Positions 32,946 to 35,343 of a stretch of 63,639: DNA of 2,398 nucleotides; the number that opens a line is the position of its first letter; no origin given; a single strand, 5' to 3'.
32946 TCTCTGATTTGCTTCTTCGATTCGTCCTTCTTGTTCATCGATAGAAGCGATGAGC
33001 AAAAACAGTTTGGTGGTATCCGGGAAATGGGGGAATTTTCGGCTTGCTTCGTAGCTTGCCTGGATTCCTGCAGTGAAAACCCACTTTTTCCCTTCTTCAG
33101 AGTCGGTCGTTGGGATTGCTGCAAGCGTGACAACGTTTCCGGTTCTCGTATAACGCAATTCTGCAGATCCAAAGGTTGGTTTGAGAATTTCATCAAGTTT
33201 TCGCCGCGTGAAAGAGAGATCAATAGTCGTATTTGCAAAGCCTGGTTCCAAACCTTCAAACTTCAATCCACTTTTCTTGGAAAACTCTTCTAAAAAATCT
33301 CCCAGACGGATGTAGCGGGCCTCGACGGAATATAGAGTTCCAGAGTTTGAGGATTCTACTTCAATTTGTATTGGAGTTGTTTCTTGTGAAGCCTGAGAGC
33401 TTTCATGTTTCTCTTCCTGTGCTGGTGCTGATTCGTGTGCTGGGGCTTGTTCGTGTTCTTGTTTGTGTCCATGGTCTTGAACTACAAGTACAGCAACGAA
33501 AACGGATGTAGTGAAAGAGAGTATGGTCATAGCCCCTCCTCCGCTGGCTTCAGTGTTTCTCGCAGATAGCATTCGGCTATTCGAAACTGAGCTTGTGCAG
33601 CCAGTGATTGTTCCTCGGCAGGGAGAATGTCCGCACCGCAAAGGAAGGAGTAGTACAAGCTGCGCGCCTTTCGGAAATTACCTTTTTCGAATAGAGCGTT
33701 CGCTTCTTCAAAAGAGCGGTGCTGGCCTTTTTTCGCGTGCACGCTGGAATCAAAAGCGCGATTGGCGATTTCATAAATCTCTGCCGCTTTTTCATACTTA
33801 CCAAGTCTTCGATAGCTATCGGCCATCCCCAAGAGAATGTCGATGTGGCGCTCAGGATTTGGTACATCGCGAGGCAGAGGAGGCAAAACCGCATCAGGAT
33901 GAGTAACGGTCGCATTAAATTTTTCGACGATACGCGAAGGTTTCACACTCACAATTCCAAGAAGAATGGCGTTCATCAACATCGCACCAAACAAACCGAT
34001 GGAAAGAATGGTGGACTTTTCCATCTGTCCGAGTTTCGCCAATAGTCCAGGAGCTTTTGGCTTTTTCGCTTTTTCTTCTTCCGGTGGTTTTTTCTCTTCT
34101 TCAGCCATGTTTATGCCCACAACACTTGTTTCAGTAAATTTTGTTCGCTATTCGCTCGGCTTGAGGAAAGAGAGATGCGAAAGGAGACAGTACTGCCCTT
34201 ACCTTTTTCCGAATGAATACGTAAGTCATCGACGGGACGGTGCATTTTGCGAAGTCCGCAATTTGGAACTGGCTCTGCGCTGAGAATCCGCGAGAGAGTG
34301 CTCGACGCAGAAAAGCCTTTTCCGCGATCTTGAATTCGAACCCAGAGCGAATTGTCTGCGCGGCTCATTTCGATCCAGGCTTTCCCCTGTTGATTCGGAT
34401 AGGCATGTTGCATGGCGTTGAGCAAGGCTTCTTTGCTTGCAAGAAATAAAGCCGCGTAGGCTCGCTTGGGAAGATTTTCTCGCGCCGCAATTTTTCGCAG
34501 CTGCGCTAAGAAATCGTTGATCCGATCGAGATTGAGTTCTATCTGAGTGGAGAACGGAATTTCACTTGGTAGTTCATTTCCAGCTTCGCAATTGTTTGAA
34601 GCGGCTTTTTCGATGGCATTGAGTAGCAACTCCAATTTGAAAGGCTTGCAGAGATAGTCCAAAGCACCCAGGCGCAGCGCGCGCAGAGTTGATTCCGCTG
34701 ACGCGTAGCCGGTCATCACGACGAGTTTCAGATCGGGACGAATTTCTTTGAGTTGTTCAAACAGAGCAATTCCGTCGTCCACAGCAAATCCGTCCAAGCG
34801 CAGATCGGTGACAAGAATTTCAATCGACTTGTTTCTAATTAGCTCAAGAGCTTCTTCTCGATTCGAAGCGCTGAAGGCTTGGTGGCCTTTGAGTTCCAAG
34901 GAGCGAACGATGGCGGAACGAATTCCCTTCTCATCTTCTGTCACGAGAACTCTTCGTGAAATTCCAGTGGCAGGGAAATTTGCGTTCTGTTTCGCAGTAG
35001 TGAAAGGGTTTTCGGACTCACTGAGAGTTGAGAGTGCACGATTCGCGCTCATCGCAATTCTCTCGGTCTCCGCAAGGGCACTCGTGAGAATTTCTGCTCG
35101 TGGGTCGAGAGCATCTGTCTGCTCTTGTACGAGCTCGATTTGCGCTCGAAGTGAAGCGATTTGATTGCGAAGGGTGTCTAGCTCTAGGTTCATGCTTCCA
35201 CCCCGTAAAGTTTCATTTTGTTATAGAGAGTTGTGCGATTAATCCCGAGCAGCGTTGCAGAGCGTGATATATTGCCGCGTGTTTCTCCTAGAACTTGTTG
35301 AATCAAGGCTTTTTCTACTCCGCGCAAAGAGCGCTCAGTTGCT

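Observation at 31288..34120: Three uncharacterised envelope TPR/coiled-coil proteins (one with an STN-like segment) embedded between the two sigma-54 regulators of the flagellar operon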

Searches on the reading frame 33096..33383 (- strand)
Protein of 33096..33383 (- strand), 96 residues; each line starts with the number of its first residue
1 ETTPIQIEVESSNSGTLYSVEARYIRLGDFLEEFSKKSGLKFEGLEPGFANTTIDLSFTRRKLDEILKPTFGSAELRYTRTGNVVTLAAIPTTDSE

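Call 37: search_solved_structures(query=A5, max_evalue=10, show_alignments=3)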
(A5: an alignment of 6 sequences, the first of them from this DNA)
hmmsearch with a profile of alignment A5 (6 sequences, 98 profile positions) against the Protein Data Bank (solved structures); distinct sequences matched with E-value up to 10: 6.
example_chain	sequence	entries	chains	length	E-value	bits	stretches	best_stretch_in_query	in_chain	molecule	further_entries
4ar0_A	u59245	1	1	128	0.022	18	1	21-90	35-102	TYPE IV PILUS BIOGENESIS AND COMPETENCE PROTEIN PILQ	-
2a02_A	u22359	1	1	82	0.14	15.4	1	27-92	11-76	Ferric-pseudobactin 358 receptor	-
4av2_A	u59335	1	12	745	0.25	14.6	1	21-89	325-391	TYPE IV PILUS BIOGENESIS AND COMPETENCE PROTEIN PILQ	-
9sh1_A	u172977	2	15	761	0.25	14.6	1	21-89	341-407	Type IV pilus biogenesis and competence protein PilQ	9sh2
2l9f_A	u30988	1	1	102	0.48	13.7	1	6-57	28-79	CalE8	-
5lm1_A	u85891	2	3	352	3.1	11.1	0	34-78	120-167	Tyrosine-protein phosphatase non-receptor type 23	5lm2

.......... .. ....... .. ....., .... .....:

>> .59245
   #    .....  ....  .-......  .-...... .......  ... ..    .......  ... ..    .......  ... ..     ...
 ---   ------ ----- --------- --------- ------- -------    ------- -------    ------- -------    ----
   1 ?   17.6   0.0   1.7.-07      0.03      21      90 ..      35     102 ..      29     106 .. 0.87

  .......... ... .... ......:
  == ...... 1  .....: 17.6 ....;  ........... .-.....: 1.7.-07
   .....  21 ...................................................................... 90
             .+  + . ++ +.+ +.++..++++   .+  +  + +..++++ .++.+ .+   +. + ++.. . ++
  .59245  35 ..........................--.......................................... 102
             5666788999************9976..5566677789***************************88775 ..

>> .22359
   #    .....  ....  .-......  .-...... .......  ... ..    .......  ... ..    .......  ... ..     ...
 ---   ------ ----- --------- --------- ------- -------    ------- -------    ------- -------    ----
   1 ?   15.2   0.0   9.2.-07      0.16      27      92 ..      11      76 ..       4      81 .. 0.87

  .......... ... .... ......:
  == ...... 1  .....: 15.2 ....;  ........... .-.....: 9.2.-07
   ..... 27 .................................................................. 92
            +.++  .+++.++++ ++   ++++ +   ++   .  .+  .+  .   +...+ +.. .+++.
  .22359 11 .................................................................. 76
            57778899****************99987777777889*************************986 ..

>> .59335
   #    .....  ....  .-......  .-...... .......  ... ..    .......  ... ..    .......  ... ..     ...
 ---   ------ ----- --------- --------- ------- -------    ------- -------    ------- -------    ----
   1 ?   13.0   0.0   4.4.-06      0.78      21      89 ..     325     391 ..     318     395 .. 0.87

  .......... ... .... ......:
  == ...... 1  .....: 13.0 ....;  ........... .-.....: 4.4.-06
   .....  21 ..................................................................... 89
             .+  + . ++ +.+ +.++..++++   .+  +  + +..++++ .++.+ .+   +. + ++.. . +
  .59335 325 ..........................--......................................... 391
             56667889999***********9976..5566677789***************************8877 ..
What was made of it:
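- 33117..33371 (-): N0 / STN-fold domain of B (residues 54-138), with the order beta-hairpin, alpha, beta, short alpha, beta, alpha, beta-hairpin. Profile against PDB sequences: PilQ N0 E 0.022, PupA STN E 0.14 (call 37).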

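Call 38: search_protein_families(library=pfam, alignment_id=A5, max_evalue=10)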
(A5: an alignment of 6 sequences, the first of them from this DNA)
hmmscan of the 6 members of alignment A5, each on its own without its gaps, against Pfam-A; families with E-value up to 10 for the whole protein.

A. member 1, seq(96 aa): 1 family
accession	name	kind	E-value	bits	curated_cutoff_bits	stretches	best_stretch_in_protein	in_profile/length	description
PF16344.10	FecR_C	-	0.18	12.3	24.4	1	27-86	9-69/70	FecR, C-terminal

B. families by the number of members that match (of 6 scanned): 4 families
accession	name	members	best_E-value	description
PF16344.10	FecR_C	3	0.00075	FecR, C-terminal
PF07660.19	STN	2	0.069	Secretin and TonB N terminus short domain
PF21834.1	DUF6894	1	0.046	Domain of unknown function (DUF6894)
PF11141.13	DUF2914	1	0.21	Protein of unknown function (DUF2914)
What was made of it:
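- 33117..33371 (-): Pfam: FecR_C in 3 of 6 members (best 7.5e-4) and STN in 2 of 6 (best 0.069), all below the gathering score (call 38).
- On STN / secretin N0 fold (Pfam PF07660; FecR_C PF16344): STN best E is 0.069 (2 of 6 members) (call 38).
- Closest known: Secretin N0 / TonB-dependent-transducer STN / FecR C-terminal domain superfamily. Same: Sub-threshold HMM matches agree (calls 37, 38).
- Checked: Sequence support is sub-threshold only (calls 37, 38).
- B's N-terminal domain is closest in Pfam terms to FecR_C (3 of 6 members, best 7.5e-4; call 38).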

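Call 48: predict_structure(alignment_id=A5)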
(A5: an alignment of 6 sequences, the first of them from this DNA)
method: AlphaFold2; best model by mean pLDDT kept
length: 96 residues; sequences in the alignment: 6
mean_pLDDT: 87.9   pTM: 0.78
mean pLDDT of the five models: 87.9, 86.2, 84.9, 84.8, 83.5
residues with pLDDT >= 90: 70; 70-90: 18; 50-70: 3; < 50: 5
segments of 3 or more residues with pLDDT < 50: 94-96
pLDDT, mean of each block of 10 residues (from residue 1): 78 89 93 92 91 93 92 91 92 54
secondary structure, 60 per line:
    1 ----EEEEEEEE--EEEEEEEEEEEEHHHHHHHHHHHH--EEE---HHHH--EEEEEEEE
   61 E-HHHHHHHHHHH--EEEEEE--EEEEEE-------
elements in order: E5-12 E15-26 H27-38 E41-43 H47-50 E53-61 H63-73 E76-81 E84-89
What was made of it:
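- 33117..33371 (-): AF2 of the domain alone: pLDDT 87.9, pTM 0.78 (call 48).
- On STN / secretin N0 fold (Pfam PF07660; FecR_C PF16344): The AF2 model has pLDDT 87.9 (call 48).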

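Call 52: fold_search(model_id=the predicted structure, library=pdb)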
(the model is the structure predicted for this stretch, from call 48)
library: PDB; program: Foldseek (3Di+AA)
matches with E <= 10: 351; with E <= 0.001: 0
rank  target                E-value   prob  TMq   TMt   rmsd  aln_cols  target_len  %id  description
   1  4av2_A                1.8e-03  1.00  0.59  0.23  16.9        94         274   18  Single particle electron microscopy of PilQ dodecameric complexes from Neisseria meningitidis. (released 2012-10-17)
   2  4ar0_MODEL_1_A        2.2e-03  1.00  0.58  0.45   2.4        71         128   21  N0 domain of Neisseria meningitidis Pilus assembly protein PilQ (released 2012-10-17)
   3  4m0n                  2.2e-02  1.00  0.63  0.30  10.7       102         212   14  Crystal structure of a putative anti-sigma factor (BDI_1681) from Parabacteroides distasonis ATCC 8503 at 1.65 A resolut (released 2013-10-16)
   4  6pem_B                3.0e-02  1.00  0.57  0.40   2.7        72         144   12  Focussed refinement of InvGN0N1:SpaPQR:PrgHK from Salmonella SPI-1 injectisome NC-base (released 2019-10-23)
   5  7ah9_5M               3.1e-02  1.00  0.57  0.13   2.6        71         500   13  Substrate-engaged type 3 secretion system needle complex from Salmonella enterica typhimurium - SpaR state 1 (released 2021-03-17)
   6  4ec5_A                3.1e-02  0.99  0.51  0.26   4.2        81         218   11  Crystal structure of the S210C (dimer) mutant from the N-terminal domain of the secretin XcpQ from Pseudomonas aerugin (released 2012-12-05)
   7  6rwk_0                3.3e-02  1.00  0.59  0.44   2.5        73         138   19  MxiD N0 N1 and MxiG C-terminal domains of the Shigella type 3 secretion system (released 2020-02-12)
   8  7pmp_MODEL_1_A        3.3e-02  0.99  0.51  0.45   4.4        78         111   14  Solution structure of Legionella pneumophila LspD (released 2022-09-14)
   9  2o5p_B                3.6e-02  1.00  0.59  0.09   2.6        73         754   16  Crystal structure of the full length ferric pyoverdine outer membrane receptor FpvA of Pseudomonas aeruginosa in its a (released 2007-10-30)
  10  7ah9_5O               3.8e-02  1.00  0.57  0.13   2.6        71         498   13  Substrate-engaged type 3 secretion system needle complex from Salmonella enterica typhimurium - SpaR state 1 (released 2021-03-17)
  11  7ah9_5B               4.0e-02  1.00  0.56  0.13   2.6        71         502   13  Substrate-engaged type 3 secretion system needle complex from Salmonella enterica typhimurium - SpaR state 1 (released 2021-03-17)
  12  2o5p_A                4.3e-02  1.00  0.58  0.09   4.1        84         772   17  Crystal structure of the full length ferric pyoverdine outer membrane receptor FpvA of Pseudomonas aeruginosa in its a (released 2007-10-30)
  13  4e9j_B                4.3e-02  0.99  0.51  0.27   3.6        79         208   11  Crystal structure of the N-terminal domain of the secretin XcpQ from Pseudomonas aeruginosa (released 2012-12-05)
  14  7yfz_t                4.3e-02  0.77  0.38  0.21  13.2       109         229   10  Cyanophage Pam3 baseplate proteins (released 2023-01-18)
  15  4jtm_A                4.6e-02  1.00  0.59  0.68   2.3        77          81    9  Structure of the N0 domain of the type II secretin from enterotoxigenic Escherichia coli (released 2013-07-03)
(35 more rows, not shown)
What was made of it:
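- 33117..33371 (-): Foldseek against PDB returns PilQ N0 (4ar0, E 2e-3, rmsd 2.4), InvG, MxiD, XcpQ, GspD and EscC N0, the FpvA, PupA, PupB and HasR signalling domains, and PupR C-terminus (TM 0.64, rmsd 2.0) (call 52).
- On PflA (Campylobacterota spoke protein): The N-terminal domain has an alpha/beta N0/STN fold (calls 48, 52).
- On STN / secretin N0 fold (Pfam PF07660; FecR_C PF16344): Nearly all of the Foldseek top 50 are N0, STN or FecR-C domains, with probability 0.9-1.0, TM 0.5-0.64 and rmsd 2.0-2.8 A (call 52).
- Closest known: Secretin N0 / TonB-dependent-transducer STN / FecR C-terminal domain superfamily. Same: The fold of B residues 54-138 matches: TM 0.55-0.64 and rmsd 2.0-2.8 A over about 72 residues, probability about 1 (call 52).
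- Checked: The Foldseek top 50 are almost all secretin N0, TonB-receptor signalling or FecR-type C-terminal domains (call 52).
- Campylobacterota scaffold parts were recruited from type IV pilus proteins including PilQ domains, and here the best structural match is PilQ N0 (call 52). It superposes best on the PupR cell-surface-signalling domain (TM 0.64, rmsd 2.0; call 52), and that domain family carries signals between outer-membrane receptors and inner-membrane regulators. An N0-like domain could mimic a secretin N0 to engage ring-forming partners (call 52).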

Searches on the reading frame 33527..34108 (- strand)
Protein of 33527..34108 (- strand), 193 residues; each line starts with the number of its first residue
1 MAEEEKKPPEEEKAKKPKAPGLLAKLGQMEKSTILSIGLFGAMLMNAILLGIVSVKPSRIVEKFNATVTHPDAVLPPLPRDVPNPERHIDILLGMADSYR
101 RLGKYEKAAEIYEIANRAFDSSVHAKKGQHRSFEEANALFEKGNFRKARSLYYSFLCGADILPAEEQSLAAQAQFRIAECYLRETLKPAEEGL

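Call 3: search_protein_families(library=pfam, proteins=[window:33527-34108:-], max_evalue=0.1)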
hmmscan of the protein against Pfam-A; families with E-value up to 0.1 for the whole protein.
window:33527-34108:- (193 aa): 13 families
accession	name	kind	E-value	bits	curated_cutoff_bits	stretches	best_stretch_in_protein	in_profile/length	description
PF13174.12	TPR_6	-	6.5e-07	30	26.3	1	91-114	2-25/33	Tetratricopeptide repeat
PF13432.12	TPR_16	-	3.4e-06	27.8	32.7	2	134-183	2-43/65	Tetratricopeptide repeat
PF07719.23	TPR_2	-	1e-05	25.7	27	1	91-113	3-25/34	Tetratricopeptide repeat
PF13428.12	TPR_14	-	2.6e-05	24.9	23.5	1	90-122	2-34/44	Tetratricopeptide repeat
PF13424.12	TPR_12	-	6.9e-05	23.4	30.1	1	90-113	46-69/77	Tetratricopeptide repeat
PF14559.12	TPR_19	-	0.00045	20.9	25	0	88-125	24-63/68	Tetratricopeptide repeat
PF13176.12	TPR_7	-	0.00082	19.7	27.9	1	92-114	2-24/36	Tetratricopeptide repeat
PF00515.34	TPR_1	-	0.0011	19.1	27.8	1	90-113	2-25/34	Tetratricopeptide repeat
PF13181.12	TPR_8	-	0.0067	17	25.7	1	90-113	2-25/34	Tetratricopeptide repeat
PF01535.26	PPR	-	0.01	16.4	25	0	95-113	6-24/31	PPR repeat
PF07720.18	TPR_3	-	0.022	15.3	20.7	0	138-157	10-28/34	Tetratricopeptide repeat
PF14938.12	SNAP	-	0.022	14.6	25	1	94-185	40-128/282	Soluble NSF attachment protein, SNAP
PF25058.1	ARM_TT21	-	0.056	13.8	27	0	86-150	54-115/155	Tetratricopeptide repeat protein 21 ARM repeat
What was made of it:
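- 33527..34108 (-): Gene A, 193 aa. It is a bitopic membrane protein with a Lys/Glu-rich cytoplasmic tail (residues 1-32), a TM helix (residues 33-56, nt 33941-34012) and a periplasmic domain of about 135 aa with about 3 TPR-like repeats. An alternative GTG start lies at 34120. Pfam TPR_6 30 bits and TPR_14 24.9 bits, both above cut-off: call 3.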

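Call 4: search_protein_families(library=ncbifam, proteins=[window:33527-34108:-], max_evalue=0.1)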
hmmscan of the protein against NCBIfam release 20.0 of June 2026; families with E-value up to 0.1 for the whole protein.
window:33527-34108:- (193 aa): 3 families
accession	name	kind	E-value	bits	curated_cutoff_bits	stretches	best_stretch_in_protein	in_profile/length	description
TIGR02795.1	tol_pal_ybgF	equivalog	0.00091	19.8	90.1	0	83-131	70-118/119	tol-pal system protein YbgF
TIGR00756.2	PPR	repeat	0.0039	17.2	20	0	137-154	8-25/35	pentatricopeptide repeat protein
TIGR02552.1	LcrH_SycD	equivalog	0.0071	16.1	104.8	0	91-116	54-79/136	SycD/LcrH family type III secretion system chaperone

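Call 73: search_solved_structures(query=A3, max_evalue=10)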
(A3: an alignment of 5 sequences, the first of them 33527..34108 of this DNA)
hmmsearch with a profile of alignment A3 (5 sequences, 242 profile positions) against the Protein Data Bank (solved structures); distinct sequences matched with E-value up to 10: 8.
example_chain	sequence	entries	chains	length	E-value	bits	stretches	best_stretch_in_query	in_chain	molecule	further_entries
7obi_A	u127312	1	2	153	0.18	14.8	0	152-199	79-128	CTPR-rv4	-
3esk_A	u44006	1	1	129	0.19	14.7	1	181-231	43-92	Stress-induced-phosphoprotein 1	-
1elr_A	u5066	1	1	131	0.2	14.6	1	181-231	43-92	TPR2A-DOMAIN OF HOP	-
2nc9_A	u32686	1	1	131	0.2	14.6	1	181-231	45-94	Stress-induced-phosphoprotein 1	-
9qqu_A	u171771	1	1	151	0.22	14.5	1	161-232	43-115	Stress-induced-phosphoprotein 1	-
7kw7_E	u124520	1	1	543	0.45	13.5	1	180-231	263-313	Stress-induced-phosphoprotein 1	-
3fwv_A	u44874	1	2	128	1.6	11.7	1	180-231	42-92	Hsc70/Hsp90-organizing protein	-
7xdi_A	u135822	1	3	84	5.5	9.9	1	98-140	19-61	VP1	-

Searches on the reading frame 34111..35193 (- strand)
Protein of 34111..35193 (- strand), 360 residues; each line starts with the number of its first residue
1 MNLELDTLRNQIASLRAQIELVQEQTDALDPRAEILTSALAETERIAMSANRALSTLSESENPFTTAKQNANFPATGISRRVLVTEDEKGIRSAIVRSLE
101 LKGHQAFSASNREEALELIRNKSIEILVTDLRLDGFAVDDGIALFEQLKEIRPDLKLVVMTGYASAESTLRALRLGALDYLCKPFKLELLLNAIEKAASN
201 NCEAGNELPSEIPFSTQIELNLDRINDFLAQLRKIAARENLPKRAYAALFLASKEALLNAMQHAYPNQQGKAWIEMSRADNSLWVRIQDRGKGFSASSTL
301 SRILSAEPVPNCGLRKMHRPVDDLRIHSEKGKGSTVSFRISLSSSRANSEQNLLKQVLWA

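Call 3: search_protein_families(library=pfam, proteins=[window:34111-35193:-], max_evalue=0.1)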
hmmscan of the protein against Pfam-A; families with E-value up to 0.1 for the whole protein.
window:34111-35193:- (360 aa): 5 families
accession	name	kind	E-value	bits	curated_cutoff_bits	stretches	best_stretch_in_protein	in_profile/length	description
PF00072.30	Response_reg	-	3e-21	76.1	30.2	1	82-195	1-111/111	Response regulator receiver domain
PF13581.12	HATPase_c_2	-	2.3e-13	50.7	27.4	1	220-339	3-126/127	Histidine kinase-like ATPase domain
PF02518.31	HATPase_c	-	3.8e-06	27.8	26.4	1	249-342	6-109/111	Histidine kinase-, DNA gyrase B-, and HSP90-like ATPase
PF20161.5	VpsR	-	0.015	15.5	23.7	1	77-194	8-120/121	VpsR domain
PF16331.10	TolA_bind_tri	-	0.087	13.4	30.1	0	1-32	23-54/76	TolA binding protein trimerisation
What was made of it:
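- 34111..35193 (-): Neighbour gene, 360 aa: an N-terminal helical segment, a REC domain and an RsbW/SpoIIAB-type HATPase_c_2 domain. It is the most constant neighbour of A-B across loci. Pfam Response_reg 76 bits and HATPase_c_2 50.7 bits (cut-off 27.4): call 3.
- On RsbW-type partner-switch kinase / anti-sigma (for the neighbouring gene 34111-35193): HATPase_c_2 scores 50.7 bits against a cut-off of 27.4, so that feature is met (call 3).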

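Call 4: search_protein_families(library=ncbifam, proteins=[window:34111-35193:-], max_evalue=0.1)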
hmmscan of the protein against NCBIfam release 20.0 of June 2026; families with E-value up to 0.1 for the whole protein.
window:34111-35193:- (360 aa): 107 families (the best 25 are shown)
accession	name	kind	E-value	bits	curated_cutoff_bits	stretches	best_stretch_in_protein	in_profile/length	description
NF051870.1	NAssimRespRegNtrX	equivalog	9.3e-20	70.9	600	1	81-200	3-121/452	nitrogen assimilation response regulator NtrX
TIGR01818.1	ntrC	equivalog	1.2e-19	70.4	558.6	1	82-206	1-122/463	nitrogen regulation protein NR(I)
NF008469.0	PRK11361.1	equivalog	4.1e-17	62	714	1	80-196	5-118/461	acetoacetate metabolism transcriptional regulator AtoC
NF033791.1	ActR_PrrA_rreg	equivalog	4.4e-17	62.6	250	1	81-204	3-123/173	ActR/PrrA/RegA family redox response regulator transcription factor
NF046020.1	HisKinCckABruc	equivalog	9e-17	60.2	1000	1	56-194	727-863/868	cell cycle histidine kinase CckA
NF053512.1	nitric_RR_NosR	exception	3.3e-16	59.3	400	1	82-200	1-117/422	response regulator c-di-GMP phosphodiesterase, NosR family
TIGR02915.1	PEP_resp_reg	equivalog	5.7e-16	58.4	502.6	1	82-198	1-117/445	PEP-CTERM-box response regulator transcription factor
NF007689.0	PRK10365.1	equivalog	7.8e-16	57.9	760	1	99-210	25-133/441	sigma-54-dependent response regulator transcription factor ZraR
NF008176.1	PRK10923.1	equivalog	9.4e-16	57.4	620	1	82-203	6-124/469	nitrogen regulation protein NR(I)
NF006900.1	PRK09390.1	equivalog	3.7e-15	56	255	1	81-203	6-125/203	response regulator FixJ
NF046022.1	RespRegCpdRBruc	equivalog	7.2e-15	55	180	1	81-196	3-115/120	cell cycle two-component system response regulator CpdR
NF045505.1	RR_RssB_Pseudo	equivalog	6.9e-14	51.7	700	1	79-197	5-121/394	two-component system response regulator RssB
NF011695.0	PRK15115.1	equivalog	2.6e-13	49.5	763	1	81-208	8-132/445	two-component system response regulator GlrR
TIGR02154.1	PhoB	equivalog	4.9e-13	48.9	296.2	1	79-196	2-118/226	phosphate regulon transcriptional regulator PhoB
NF007005.1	PRK09468.1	equivalog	5.3e-13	49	331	1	80-196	4-117/237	osmolarity response regulator transcription factor OmpR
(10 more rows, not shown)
